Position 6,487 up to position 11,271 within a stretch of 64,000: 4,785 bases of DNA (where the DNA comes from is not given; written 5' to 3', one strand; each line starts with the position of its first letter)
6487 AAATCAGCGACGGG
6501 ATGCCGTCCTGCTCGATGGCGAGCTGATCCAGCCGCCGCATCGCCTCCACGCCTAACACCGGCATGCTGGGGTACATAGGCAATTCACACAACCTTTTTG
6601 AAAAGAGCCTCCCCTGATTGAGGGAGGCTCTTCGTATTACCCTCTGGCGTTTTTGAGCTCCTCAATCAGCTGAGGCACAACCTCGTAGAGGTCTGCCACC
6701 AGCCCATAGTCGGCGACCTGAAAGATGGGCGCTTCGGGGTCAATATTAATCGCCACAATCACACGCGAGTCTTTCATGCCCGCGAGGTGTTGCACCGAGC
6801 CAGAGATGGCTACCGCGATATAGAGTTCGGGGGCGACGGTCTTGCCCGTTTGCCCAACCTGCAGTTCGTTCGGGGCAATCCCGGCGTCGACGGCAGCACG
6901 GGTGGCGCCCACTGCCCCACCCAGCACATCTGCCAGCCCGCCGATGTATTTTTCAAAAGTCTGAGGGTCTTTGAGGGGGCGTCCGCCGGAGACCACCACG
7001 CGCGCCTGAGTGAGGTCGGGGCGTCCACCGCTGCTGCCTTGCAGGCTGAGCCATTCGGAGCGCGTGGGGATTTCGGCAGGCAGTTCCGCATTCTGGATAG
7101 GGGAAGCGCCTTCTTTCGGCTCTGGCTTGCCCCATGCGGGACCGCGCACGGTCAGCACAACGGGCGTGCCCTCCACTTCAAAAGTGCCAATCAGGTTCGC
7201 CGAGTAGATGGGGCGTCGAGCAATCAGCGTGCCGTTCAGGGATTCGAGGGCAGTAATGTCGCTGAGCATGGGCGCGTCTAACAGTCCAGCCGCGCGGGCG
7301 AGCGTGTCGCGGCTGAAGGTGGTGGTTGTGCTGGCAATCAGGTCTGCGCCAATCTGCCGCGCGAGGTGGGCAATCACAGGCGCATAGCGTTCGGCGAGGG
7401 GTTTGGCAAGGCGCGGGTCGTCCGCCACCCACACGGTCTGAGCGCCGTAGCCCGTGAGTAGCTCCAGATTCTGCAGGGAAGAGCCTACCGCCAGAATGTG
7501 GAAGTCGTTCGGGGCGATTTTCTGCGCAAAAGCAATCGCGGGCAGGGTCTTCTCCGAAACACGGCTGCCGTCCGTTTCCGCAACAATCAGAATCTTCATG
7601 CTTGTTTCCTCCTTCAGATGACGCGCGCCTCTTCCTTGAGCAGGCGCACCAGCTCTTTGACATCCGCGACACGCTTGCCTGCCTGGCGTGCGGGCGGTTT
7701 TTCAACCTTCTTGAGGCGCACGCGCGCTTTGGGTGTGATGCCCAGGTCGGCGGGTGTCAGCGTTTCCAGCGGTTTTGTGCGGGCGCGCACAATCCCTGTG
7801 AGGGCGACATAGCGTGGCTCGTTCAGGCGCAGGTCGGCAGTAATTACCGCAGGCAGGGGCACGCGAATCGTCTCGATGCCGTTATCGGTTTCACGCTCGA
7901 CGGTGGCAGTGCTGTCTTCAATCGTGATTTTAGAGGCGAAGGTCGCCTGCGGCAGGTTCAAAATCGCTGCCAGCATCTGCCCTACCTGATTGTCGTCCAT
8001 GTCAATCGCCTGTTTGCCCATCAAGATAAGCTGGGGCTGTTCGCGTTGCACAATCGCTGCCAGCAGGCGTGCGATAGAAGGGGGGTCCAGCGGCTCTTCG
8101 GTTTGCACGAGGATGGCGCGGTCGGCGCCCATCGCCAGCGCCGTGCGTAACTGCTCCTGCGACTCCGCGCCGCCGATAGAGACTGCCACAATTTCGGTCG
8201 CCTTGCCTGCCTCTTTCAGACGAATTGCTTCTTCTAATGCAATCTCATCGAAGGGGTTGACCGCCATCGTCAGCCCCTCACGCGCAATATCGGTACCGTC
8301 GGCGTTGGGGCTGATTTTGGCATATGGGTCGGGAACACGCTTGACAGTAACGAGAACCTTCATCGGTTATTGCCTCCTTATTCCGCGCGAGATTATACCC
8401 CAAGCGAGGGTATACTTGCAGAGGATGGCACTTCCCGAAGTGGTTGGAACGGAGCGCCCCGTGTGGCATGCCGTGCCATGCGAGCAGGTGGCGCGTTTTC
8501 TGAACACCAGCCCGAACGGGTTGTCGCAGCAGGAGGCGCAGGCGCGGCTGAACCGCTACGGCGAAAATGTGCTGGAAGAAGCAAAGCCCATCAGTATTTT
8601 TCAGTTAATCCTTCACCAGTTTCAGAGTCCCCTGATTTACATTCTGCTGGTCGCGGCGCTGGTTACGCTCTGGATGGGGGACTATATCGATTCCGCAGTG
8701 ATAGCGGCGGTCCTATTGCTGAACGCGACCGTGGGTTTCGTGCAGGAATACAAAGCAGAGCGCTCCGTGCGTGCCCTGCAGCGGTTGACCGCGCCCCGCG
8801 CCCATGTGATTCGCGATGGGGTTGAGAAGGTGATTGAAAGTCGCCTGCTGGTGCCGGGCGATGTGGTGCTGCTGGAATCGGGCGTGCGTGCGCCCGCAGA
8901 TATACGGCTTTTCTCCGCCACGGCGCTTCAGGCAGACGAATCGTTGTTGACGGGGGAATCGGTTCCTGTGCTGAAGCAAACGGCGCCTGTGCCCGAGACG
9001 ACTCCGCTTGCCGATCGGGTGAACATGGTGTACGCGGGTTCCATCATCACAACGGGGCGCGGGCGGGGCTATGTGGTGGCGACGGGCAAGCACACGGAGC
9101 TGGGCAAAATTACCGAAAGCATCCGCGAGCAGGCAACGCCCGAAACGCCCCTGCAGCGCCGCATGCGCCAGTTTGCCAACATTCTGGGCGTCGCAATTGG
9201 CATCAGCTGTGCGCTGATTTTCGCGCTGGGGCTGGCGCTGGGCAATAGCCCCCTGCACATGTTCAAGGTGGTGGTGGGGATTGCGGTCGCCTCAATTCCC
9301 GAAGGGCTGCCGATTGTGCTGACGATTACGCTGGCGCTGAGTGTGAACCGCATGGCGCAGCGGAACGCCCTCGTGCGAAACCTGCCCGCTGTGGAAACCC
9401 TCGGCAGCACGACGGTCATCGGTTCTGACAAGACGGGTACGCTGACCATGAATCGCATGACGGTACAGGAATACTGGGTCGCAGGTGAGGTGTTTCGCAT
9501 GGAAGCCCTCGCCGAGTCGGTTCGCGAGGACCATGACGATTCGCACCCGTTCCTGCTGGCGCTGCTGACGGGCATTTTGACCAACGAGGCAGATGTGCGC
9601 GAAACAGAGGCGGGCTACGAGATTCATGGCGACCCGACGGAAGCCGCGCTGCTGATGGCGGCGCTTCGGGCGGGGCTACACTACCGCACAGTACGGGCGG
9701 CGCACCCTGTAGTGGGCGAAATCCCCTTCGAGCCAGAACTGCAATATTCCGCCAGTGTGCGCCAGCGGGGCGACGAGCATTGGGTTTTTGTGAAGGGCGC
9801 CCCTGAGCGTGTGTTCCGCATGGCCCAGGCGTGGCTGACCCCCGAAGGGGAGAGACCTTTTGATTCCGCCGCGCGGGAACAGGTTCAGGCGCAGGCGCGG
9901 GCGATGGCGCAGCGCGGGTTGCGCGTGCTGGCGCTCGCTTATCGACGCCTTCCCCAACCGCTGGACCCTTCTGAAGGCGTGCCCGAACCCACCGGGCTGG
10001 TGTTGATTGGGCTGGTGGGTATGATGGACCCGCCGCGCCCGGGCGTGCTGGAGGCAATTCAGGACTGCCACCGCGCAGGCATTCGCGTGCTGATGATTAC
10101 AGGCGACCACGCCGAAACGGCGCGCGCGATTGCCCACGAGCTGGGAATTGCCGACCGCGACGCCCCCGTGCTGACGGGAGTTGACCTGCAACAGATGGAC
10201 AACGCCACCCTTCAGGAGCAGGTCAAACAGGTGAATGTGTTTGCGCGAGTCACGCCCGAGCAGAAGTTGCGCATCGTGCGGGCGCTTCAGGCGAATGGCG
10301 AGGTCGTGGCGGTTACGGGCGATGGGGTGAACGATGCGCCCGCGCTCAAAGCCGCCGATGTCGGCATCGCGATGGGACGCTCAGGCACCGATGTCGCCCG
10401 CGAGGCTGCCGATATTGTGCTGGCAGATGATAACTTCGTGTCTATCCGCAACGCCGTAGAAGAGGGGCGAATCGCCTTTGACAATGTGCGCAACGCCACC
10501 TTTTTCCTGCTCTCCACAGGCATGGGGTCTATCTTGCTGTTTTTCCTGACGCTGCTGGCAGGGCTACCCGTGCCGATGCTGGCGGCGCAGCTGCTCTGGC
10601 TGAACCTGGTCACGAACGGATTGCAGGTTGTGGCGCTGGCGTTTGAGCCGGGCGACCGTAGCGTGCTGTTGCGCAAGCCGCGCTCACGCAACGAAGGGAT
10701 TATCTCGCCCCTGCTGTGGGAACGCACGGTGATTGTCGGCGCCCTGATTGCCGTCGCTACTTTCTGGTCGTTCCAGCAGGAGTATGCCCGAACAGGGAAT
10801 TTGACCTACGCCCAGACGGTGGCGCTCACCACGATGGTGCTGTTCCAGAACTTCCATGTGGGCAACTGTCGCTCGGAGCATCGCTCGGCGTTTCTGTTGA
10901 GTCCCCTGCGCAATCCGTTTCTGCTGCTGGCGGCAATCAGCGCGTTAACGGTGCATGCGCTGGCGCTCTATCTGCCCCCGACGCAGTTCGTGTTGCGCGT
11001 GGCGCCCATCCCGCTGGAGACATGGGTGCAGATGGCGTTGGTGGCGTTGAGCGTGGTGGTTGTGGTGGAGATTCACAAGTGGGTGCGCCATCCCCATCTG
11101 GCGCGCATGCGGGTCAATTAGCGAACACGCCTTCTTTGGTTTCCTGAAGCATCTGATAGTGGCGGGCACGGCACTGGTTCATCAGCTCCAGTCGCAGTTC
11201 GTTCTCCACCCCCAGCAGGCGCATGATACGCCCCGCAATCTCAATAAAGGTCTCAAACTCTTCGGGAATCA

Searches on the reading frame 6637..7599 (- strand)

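Call 9: search_protein_families(library=pfam, proteins=[window:6637-7599:-], max_evalue=0.01)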
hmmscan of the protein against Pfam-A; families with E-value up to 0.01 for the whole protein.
window:6637-7599:- (320 aa): 2 families
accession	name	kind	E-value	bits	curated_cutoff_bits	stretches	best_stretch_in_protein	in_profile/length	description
PF00766.25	ETF_alpha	-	7e-32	109.7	27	1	195-276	1-81/81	Electron transfer flavoprotein FAD-binding domain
PF01012.27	ETF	-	6.5e-30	104.7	26.7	1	4-174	2-179/181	Electron transfer flavoprotein domain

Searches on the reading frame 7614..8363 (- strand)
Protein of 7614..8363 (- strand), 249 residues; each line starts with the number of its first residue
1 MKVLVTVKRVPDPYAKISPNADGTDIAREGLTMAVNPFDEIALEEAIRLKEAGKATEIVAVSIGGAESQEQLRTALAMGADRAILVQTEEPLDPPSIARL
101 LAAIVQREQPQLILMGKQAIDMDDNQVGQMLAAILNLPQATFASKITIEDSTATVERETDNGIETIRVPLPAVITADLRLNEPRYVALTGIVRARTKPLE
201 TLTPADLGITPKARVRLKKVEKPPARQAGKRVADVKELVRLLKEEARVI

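Call 9: search_protein_families(library=pfam, proteins=[window:7614-8363:-], max_evalue=0.01)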
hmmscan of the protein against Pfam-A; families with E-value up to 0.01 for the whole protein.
window:7614-8363:- (249 aa): 1 family
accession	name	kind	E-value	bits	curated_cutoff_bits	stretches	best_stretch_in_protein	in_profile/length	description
PF01012.27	ETF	-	7.2e-42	143.7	26.7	1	26-206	4-180/181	Electron transfer flavoprotein domain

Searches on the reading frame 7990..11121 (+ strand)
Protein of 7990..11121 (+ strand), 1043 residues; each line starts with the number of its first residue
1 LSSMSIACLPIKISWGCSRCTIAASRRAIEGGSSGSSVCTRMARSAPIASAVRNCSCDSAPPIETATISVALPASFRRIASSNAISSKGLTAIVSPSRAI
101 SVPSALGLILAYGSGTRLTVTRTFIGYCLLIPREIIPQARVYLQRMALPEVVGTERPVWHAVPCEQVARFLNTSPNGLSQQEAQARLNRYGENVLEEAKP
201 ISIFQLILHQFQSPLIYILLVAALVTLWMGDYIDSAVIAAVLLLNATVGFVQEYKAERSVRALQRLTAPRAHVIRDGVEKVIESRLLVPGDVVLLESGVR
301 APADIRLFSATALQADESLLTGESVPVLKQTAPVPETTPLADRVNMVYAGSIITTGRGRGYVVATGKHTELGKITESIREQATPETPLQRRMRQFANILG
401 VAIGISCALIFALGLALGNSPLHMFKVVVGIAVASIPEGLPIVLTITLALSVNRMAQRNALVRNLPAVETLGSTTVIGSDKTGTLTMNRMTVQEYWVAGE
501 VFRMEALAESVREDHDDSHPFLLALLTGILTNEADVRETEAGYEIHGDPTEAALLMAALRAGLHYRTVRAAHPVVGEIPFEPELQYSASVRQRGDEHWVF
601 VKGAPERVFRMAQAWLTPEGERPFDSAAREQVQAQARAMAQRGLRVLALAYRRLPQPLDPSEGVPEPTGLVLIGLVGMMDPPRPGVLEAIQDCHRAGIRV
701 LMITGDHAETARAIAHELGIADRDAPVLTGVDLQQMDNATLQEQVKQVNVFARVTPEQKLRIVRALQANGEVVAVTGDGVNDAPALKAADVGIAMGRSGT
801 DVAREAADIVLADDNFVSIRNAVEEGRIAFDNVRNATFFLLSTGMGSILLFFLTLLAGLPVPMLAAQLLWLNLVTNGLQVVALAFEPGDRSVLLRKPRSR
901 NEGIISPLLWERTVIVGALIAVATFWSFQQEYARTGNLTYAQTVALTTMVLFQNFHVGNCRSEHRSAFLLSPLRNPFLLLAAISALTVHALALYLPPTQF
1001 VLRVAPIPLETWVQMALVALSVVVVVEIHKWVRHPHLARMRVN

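Call 9: search_protein_families(library=pfam, proteins=[window:7990-11121:+], max_evalue=0.01)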
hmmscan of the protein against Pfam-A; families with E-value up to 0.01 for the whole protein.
window:7990-11121:+ (1043 aa): 8 families
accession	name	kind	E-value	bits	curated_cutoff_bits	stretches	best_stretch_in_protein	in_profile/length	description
PF00122.25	E1-E2_ATPase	-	1.7e-50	171.5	28.1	1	266-458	2-181/181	E1-E2 ATPase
PF00689.26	Cation_ATPase_C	-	3.6e-44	151.1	27.3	1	860-1032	1-175/175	Cation transporting ATPase, C-terminus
PF00690.31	Cation_ATPase_N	-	1.8e-22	79.2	20.4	1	159-225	1-68/69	Cation transporter/ATPase, N-terminus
PF00702.32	Hydrolase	-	2.2e-20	74.3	26.4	1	478-790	5-191/191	haloacid dehalogenase-like hydrolase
PF13246.12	Cation_ATPase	-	5.1e-14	52.5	21.7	1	529-610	1-86/91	Cation transport ATPase (P-type)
PF12710.13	HAD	-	1.9e-07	32.1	27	1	683-787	87-189/189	haloacid dehalogenase-like hydrolase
PF08282.18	Hydrolase_3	-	3.2e-06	27.5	20.9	1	762-815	195-247/255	haloacid dehalogenase-like hydrolase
PF10615.14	DUF2470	-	0.0017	19.3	22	0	706-742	11-47/77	Domain of unknown function (DUF2470)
